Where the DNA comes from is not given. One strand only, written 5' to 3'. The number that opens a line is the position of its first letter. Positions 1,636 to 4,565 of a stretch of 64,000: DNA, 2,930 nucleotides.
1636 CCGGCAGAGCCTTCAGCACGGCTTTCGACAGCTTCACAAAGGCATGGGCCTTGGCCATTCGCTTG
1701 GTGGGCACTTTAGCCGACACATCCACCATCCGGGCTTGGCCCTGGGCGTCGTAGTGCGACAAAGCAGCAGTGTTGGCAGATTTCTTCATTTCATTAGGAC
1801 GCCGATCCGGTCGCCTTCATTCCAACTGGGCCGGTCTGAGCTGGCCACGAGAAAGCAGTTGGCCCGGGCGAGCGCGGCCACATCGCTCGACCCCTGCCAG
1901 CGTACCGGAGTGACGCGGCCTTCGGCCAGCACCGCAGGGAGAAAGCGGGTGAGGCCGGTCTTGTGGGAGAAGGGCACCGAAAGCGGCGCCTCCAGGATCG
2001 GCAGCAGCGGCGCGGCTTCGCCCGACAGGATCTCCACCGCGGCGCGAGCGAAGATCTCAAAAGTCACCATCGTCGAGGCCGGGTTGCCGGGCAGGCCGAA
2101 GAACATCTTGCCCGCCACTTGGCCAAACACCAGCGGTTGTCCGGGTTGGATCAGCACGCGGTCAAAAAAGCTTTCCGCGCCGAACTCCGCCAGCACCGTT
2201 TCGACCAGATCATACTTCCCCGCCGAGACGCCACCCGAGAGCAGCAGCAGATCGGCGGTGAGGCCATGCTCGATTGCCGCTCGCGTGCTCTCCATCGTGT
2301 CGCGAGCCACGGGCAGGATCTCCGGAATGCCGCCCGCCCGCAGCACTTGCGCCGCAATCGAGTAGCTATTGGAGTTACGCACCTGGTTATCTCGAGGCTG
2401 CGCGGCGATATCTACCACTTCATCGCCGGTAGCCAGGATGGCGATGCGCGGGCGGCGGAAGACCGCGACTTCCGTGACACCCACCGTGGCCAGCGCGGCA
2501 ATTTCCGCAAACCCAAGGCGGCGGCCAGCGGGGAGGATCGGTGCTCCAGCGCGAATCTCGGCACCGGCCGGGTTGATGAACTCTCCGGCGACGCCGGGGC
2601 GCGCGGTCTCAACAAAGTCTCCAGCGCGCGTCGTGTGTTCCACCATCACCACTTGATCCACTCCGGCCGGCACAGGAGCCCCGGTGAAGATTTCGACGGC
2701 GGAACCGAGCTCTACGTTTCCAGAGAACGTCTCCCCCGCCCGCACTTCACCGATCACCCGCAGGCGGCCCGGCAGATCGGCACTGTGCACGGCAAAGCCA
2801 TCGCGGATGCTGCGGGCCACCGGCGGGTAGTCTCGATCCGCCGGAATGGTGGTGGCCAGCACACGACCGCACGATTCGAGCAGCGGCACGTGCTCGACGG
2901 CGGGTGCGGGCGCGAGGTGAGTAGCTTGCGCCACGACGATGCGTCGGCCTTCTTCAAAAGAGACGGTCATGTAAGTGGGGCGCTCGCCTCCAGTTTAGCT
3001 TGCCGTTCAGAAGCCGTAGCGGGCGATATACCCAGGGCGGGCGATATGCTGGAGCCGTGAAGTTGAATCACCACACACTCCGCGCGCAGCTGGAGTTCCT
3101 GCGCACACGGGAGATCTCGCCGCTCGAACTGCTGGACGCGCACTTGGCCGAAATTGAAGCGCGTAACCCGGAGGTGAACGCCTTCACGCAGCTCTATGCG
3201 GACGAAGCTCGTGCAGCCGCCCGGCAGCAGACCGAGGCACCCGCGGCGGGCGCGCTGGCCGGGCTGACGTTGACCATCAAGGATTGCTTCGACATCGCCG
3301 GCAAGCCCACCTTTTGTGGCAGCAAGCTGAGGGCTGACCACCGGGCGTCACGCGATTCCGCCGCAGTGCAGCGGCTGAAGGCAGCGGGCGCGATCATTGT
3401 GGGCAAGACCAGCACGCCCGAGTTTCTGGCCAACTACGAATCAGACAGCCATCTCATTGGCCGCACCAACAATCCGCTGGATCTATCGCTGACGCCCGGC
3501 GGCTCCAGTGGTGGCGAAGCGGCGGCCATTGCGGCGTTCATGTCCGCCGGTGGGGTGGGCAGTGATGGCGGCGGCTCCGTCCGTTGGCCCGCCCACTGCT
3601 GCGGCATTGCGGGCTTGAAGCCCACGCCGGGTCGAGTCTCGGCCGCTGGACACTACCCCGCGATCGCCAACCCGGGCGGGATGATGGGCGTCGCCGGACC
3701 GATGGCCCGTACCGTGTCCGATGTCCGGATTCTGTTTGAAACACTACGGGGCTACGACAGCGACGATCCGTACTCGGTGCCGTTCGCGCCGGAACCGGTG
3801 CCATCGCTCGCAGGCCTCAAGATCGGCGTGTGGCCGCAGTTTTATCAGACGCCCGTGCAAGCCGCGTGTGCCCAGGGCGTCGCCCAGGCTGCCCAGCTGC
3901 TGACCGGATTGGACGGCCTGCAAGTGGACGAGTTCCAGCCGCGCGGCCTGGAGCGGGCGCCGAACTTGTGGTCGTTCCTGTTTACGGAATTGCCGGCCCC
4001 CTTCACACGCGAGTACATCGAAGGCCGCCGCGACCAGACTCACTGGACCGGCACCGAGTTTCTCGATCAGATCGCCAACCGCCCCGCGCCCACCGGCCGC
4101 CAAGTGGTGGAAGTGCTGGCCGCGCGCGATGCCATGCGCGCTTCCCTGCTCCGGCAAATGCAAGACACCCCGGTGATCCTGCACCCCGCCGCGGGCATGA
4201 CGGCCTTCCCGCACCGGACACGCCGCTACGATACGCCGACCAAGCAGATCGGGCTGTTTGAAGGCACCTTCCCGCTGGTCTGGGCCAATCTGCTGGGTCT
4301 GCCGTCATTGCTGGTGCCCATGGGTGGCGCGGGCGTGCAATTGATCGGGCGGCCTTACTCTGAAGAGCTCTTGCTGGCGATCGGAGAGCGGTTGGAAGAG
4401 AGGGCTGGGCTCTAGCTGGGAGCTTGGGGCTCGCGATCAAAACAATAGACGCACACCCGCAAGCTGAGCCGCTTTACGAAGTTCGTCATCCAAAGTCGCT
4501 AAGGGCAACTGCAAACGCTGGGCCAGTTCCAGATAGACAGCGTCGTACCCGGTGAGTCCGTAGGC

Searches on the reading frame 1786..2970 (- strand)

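Call 69: search_protein_families(library=pfam, proteins=[window:1786-2970:-], max_evalue=0.00001)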
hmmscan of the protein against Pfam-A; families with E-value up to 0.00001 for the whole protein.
window:1786-2970:- (394 aa): 3 families
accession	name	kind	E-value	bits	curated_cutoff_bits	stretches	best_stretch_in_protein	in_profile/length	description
PF03453.22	MoeA_N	-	4.9e-38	130.8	30.8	1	4-164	2-160/160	MoeA N-terminal region (domain I and II)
PF00994.29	MoCF_biosynth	-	1.1e-23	84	26.6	1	177-311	1-141/144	Probable molybdopterin binding domain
PF03454.20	MoeA_C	-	2.8e-09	37.5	22.1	1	328-391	2-69/72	MoeA C-terminal region (domain IV)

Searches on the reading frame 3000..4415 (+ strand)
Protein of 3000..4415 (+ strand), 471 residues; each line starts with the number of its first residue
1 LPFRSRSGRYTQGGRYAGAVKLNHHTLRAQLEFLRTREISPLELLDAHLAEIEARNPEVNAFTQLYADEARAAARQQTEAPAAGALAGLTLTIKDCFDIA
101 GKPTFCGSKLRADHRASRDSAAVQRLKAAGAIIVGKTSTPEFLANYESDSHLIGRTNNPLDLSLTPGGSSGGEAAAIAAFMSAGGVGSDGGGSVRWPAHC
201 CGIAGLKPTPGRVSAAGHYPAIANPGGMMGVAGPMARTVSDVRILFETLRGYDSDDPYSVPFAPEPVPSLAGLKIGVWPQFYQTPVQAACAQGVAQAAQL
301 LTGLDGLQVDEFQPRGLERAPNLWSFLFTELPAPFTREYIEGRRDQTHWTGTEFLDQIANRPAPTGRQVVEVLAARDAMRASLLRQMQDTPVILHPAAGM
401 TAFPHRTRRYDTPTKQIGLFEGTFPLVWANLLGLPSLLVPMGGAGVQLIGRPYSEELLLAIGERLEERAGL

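Call 69: search_protein_families(library=pfam, proteins=[window:3000-4415:+], max_evalue=0.00001)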
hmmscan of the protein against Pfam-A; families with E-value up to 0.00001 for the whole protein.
window:3000-4415:+ (471 aa): 1 family
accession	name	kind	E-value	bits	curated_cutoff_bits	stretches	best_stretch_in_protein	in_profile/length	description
PF01425.27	Amidase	-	2.9e-91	307.2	27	1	43-459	1-445/445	Amidase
